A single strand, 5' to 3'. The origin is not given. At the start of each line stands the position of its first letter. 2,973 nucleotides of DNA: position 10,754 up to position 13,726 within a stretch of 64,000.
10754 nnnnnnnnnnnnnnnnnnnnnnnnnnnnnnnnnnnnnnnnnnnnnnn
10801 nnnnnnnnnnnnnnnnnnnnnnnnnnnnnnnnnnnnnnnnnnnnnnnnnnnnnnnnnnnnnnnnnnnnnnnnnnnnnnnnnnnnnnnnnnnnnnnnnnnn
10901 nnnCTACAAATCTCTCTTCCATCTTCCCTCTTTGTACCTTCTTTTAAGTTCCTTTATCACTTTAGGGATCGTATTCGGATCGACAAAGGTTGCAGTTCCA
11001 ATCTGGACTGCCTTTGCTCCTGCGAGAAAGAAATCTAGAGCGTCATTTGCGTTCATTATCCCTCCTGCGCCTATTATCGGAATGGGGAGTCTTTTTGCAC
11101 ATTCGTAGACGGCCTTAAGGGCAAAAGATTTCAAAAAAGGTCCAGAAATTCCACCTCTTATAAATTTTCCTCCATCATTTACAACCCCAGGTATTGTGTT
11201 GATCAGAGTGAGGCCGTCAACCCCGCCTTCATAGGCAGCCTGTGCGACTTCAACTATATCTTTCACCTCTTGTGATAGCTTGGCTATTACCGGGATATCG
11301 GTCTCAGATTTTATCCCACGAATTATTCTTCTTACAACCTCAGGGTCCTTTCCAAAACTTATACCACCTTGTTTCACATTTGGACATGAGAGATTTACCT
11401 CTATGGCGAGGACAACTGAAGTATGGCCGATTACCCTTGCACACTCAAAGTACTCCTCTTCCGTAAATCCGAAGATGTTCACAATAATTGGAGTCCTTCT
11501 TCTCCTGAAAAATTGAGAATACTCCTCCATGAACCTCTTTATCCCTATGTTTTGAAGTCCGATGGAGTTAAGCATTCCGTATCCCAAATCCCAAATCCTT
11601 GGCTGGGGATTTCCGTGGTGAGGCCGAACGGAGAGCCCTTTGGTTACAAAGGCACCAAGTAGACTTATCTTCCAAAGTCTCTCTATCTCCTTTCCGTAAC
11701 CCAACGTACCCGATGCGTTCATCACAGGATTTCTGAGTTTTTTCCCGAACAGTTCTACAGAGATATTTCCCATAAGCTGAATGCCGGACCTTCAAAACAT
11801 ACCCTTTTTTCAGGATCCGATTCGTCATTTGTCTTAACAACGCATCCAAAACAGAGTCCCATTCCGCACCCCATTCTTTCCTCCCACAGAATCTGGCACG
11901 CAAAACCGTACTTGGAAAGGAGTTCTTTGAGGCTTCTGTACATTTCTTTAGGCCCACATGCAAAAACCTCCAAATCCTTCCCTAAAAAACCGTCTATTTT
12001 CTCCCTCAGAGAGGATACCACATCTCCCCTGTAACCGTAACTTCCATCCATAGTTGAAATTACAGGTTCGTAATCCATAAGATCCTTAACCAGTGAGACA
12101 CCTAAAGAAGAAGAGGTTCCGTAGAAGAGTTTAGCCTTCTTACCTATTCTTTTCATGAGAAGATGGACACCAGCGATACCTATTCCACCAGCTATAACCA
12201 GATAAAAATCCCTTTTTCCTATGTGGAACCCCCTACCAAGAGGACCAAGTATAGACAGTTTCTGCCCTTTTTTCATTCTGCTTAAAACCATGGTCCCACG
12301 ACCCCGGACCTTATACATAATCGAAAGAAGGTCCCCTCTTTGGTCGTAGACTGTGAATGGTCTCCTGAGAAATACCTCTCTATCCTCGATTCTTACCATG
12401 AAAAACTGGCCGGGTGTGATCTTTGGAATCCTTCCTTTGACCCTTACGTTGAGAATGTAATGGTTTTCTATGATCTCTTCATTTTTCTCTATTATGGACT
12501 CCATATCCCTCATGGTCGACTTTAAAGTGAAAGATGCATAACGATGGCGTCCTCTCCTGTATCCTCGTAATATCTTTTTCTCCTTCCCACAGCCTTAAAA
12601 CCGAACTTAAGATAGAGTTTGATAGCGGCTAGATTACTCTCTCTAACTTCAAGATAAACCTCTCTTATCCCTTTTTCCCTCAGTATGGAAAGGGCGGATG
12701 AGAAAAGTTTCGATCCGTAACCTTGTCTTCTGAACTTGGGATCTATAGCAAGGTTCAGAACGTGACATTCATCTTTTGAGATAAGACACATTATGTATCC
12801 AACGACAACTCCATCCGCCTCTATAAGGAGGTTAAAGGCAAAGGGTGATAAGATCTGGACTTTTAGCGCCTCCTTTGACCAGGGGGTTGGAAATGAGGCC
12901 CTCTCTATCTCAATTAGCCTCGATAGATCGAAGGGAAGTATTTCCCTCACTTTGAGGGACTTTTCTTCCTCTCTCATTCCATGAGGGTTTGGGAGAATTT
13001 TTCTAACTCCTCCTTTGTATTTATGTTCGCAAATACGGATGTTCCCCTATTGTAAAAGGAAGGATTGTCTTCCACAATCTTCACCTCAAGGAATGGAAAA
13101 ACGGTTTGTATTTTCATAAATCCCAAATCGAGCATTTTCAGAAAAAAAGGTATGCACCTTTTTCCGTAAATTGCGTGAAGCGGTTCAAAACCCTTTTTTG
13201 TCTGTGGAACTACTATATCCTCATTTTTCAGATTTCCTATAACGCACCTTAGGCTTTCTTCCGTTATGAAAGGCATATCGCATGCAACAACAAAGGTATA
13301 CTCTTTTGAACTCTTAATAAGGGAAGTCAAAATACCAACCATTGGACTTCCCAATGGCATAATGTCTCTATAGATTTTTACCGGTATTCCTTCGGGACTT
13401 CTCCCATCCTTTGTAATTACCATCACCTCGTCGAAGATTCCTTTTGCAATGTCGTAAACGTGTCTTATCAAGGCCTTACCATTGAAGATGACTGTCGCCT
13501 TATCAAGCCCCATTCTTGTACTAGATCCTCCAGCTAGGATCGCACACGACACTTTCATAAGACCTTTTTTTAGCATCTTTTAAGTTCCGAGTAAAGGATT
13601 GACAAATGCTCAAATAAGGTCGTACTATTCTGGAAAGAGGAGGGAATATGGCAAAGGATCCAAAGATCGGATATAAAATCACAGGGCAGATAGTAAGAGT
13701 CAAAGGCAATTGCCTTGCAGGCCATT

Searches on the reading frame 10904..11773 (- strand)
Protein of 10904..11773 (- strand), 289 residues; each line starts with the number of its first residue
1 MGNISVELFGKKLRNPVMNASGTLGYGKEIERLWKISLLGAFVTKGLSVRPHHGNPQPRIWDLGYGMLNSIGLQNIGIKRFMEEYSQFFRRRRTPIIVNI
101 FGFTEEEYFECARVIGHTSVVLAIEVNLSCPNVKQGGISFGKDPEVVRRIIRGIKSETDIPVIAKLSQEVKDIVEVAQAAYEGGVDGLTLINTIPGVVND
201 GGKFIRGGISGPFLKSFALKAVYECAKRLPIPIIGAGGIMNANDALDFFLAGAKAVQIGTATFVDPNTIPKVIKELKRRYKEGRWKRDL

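Call 8: search_protein_families(library=ncbifam, proteins=[window:10904-11773:-])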
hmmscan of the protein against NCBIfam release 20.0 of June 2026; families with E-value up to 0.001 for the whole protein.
window:10904-11773:- (289 aa): 23 families
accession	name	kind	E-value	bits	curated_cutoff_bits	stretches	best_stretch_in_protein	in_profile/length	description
NF005574.0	PRK07259.1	equivalog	1.9e-99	332.4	269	1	3-282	4-289/304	dihydroorotate dehydrogenase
TIGR01037.2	pyrD_sub1_fam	subfamily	4.9e-88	295.1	270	1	5-281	2-285/300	dihydroorotate dehydrogenase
NF041011.1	dihydoor_dh_Arch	equivalog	1.5e-53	181.8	330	1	7-278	2-271/289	dihydroorotate dehydrogenase PyrD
NF002702.0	PRK02506.1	equivalog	1.7e-38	132.5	301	1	3-278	3-292/313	dihydroorotate oxidase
NF006183.0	PRK08318.1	equivalog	6.5e-33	114.1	335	1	2-264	2-287/422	NAD-dependent dihydropyrimidine dehydrogenase subunit PreA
NF003652.0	PRK05286.2-5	equivalog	1e-24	87.4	267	1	4-282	51-346/353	quinone-dependent dihydroorotate dehydrogenase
TIGR01036.1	pyrD_sub2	equivalog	5.9e-24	84.5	200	1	4-283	46-342/356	dihydroorotate dehydrogenase (quinone)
NF003645.0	PRK05286.1-2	equivalog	3.5e-22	78.7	366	1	4-281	46-340/359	quinone-dependent dihydroorotate dehydrogenase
NF003648.0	PRK05286.2-1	equivalog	2.6e-19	69.3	433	1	4-282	51-342/360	quinone-dependent dihydroorotate dehydrogenase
NF003651.0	PRK05286.2-4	equivalog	2.5e-18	65.9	448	1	5-282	63-362/377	quinone-dependent dihydroorotate dehydrogenase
NF003649.0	PRK05286.2-2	equivalog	6e-17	61.7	505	1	4-277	50-331/351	quinone-dependent dihydroorotate dehydrogenase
NF003646.0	PRK05286.1-4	equivalog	3e-16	59.2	457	1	5-278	46-338/341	quinone-dependent dihydroorotate dehydrogenase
NF005741.0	PRK07565.1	subfamily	4.6e-16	58.8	303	1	74-277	83-288/335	dihydroorotate dehydrogenase-like protein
NF003650.0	PRK05286.2-3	equivalog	7.1e-16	58.1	477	1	6-281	75-374/393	quinone-dependent dihydroorotate dehydrogenase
NF003647.0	PRK05286.1-5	equivalog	9.6e-15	54.3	619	1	6-282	51-340/354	quinone-dependent dihydroorotate dehydrogenase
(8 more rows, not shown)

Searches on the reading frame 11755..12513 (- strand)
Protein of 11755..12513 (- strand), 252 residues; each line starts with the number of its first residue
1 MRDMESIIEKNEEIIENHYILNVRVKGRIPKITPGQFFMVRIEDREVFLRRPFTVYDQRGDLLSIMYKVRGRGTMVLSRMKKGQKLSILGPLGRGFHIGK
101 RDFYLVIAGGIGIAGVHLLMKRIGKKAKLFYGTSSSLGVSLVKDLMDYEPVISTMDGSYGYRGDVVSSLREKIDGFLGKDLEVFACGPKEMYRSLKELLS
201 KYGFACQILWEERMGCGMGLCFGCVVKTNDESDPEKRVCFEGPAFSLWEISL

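Call 8: search_protein_families(library=ncbifam, proteins=[window:11755-12513:-])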
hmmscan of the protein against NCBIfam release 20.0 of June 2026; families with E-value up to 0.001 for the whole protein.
window:11755-12513:- (252 aa): 18 families
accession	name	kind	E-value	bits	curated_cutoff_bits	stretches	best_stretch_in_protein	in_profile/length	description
NF000798.0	PRK00054.1-3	equivalog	1.3e-42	146.2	219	1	6-249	8-241/244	dihydroorotate dehydrogenase electron transfer subunit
NF000799.0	PRK00054.1-4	equivalog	9.2e-40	136.3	314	1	5-251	6-257/258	dihydroorotate dehydrogenase electron transfer subunit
NF000797.0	PRK00054.1-2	equivalog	3.3e-37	128.2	270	1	20-247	29-262/267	dihydroorotate dehydrogenase electron transfer subunit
NF000796.0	PRK00054.1-1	equivalog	1.5e-29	103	224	1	13-247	11-232/254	dihydroorotate dehydrogenase electron transfer subunit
NF004862.0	PRK06222.1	subfamily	8.5e-28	97.6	220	1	6-246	3-244/281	sulfide/dihydroorotate dehydrogenase-like FAD/NAD-binding protein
NF009414.0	PRK12778.1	equivalog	3.6e-25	88.3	1103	1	4-246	1-244/752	bifunctional dihydroorotate dehydrogenase B NAD binding subunit/NADPH-dependent glutamate synthase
NF006220.0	PRK08345.1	subfamily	2.1e-17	63.3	395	2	179-250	216-287/294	cytochrome-c3 hydrogenase subunit gamma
NF009413.0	PRK12775.1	equivalog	1.1e-15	56.5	1895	1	10-246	6-244/1006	putative trifunctional 2-polyprenylphenol hydroxylase/glutamate synthase subunit beta/ferritin domain-containing protein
NF004470.0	PRK05802.1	equivalog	2.9e-14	52.8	313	1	4-239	66-314/330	sulfide/dihydroorotate dehydrogenase-like FAD/NAD-binding protein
NF040830.1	sulfhyd_ShyC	equivalog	4.7e-14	52.2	600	2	183-249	214-280/288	NAD(P)-dependent hydrogenase/sulfhydrogenase 2 subunit gamma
NF040835.1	sulfhyd_HydG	equivalog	1e-12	47.9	650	1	179-250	213-284/292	NADPH-dependent hydrogenase/sulfhydrogenase 1 subunit gamma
TIGR02911.1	sulfite_red_B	equivalog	8.3e-12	44.8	288.6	1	19-246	21-252/261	anaerobic sulfite reductase subunit AsrB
NF009415.0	PRK12779.1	equivalog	1.3e-11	43.2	1519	1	16-244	661-912/944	putative bifunctional glutamate synthase subunit beta/2-polyprenylphenol hydroxylase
NF040810.1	BenC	equivalog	3.3e-10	39.6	430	1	4-213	105-329/333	benzoate 1,2-dioxygenase electron transfer component BenC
NF045803.1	MethMoxFADbindMmoC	equivalog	9e-07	28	500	1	10-213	113-339/343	aromatic/alkene monooxygenase hydroxylase FAD-binding subunit MmoC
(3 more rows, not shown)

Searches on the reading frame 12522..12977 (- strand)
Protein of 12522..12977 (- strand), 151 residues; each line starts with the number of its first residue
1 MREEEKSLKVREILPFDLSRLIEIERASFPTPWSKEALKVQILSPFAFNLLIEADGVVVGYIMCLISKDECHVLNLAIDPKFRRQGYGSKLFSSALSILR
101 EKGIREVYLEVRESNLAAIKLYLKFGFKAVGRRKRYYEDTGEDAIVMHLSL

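Call 42: search_protein_families(library=pfam, max_evalue=0.00001, proteins=[window:12522-12977:-])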
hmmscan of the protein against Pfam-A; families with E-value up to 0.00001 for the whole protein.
window:12522-12977:- (151 aa): 7 families
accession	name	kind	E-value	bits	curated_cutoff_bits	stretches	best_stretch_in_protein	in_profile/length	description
PF00583.31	Acetyltransf_1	-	4.9e-24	85.3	20.7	1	20-127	3-116/116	Acetyltransferase (GNAT) family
PF13508.13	Acetyltransf_7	-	1.7e-15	57.6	27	1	51-128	7-83/84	Acetyltransferase (GNAT) domain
PF13673.13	Acetyltransf_10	-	1.1e-14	55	23.6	1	28-134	12-114/128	Acetyltransferase (GNAT) domain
PF08445.16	FR47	-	2.3e-08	34.3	22.1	1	66-130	17-80/86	FR47-like protein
PF13302.13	Acetyltransf_3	-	3e-07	31.6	25.4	1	46-128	54-138/138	Acetyltransferase (GNAT) domain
PF13420.13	Acetyltransf_4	-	1.1e-06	29.2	24.3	1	44-142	46-149/155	Acetyltransferase (GNAT) domain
PF13480.13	Acetyltransf_6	-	8.5e-06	26.4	22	0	52-108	77-133/143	Acetyltransferase (GNAT) domain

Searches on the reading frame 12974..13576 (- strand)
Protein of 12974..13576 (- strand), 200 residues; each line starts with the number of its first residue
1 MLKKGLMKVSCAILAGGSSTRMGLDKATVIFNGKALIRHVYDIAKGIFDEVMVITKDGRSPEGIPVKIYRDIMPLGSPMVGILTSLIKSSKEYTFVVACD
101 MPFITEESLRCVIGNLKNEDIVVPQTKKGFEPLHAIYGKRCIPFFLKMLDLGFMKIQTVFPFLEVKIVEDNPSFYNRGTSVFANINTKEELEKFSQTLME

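Call 42: search_protein_families(library=pfam, max_evalue=0.00001, proteins=[window:12974-13576:-])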
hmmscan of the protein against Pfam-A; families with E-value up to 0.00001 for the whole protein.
window:12974-13576:- (200 aa): 1 family
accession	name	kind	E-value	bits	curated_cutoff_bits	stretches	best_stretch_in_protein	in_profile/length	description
PF12804.13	NTP_transf_3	-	7.8e-31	107.9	27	1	11-149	1-145/160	MobA-like NTP transferase domain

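Call 86: search_protein_families(library=ncbifam, max_evalue=1e-10, proteins=[window:12974-13576:-])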
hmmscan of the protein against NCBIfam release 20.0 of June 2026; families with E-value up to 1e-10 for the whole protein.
window:12974-13576:- (200 aa): 9 families
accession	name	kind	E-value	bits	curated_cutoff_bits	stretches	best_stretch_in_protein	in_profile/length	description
NF011056.0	PRK14489.1-1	equivalog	1.2e-41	143.1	379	1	6-194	3-192/363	bifunctional molybdenum cofactor guanylyltransferase MobA/molybdopterin-guanine dinucleotide biosynthesis adaptor protein MobB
NF001457.0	PRK00317.1-3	equivalog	4.1e-34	117.8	164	1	10-198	3-197/200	molybdenum cofactor guanylyltransferase MobA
NF002741.0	PRK02726.1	equivalog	5.3e-23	81.7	179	1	7-195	6-195/200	molybdenum cofactor guanylyltransferase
TIGR02665.1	molyb_mobA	equivalog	1.8e-20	73.8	151.85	1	10-191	2-185/186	molybdenum cofactor guanylyltransferase MobA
NF001837.0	PRK00560.1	equivalog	2.8e-20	72.9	182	1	6-197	6-190/196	molybdenum cofactor guanylyltransferase MobA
NF011070.0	PRK14500.1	equivalog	4.5e-15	55.8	606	1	12-197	170-354/358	putative bifunctional molybdopterin-guanine dinucleotide biosynthesis protein MoaC/MobA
NF011059.0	PRK14490.1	equivalog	6.8e-15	55.1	354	1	9-198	181-369/374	bifunctional molybdenum cofactor guanylyltransferase MobA/molybdopterin-guanine dinucleotide biosynthesis adaptor protein MobB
NF001855.0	PRK00576.1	equivalog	7.1e-15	55.1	205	1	7-126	5-131/197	molybdenum cofactor guanylyltransferase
TIGR03310.1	matur_MocA_YgfJ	equivalog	5.3e-13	49.4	186.45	1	10-128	1-129/188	molybdenum cofactor cytidylyltransferase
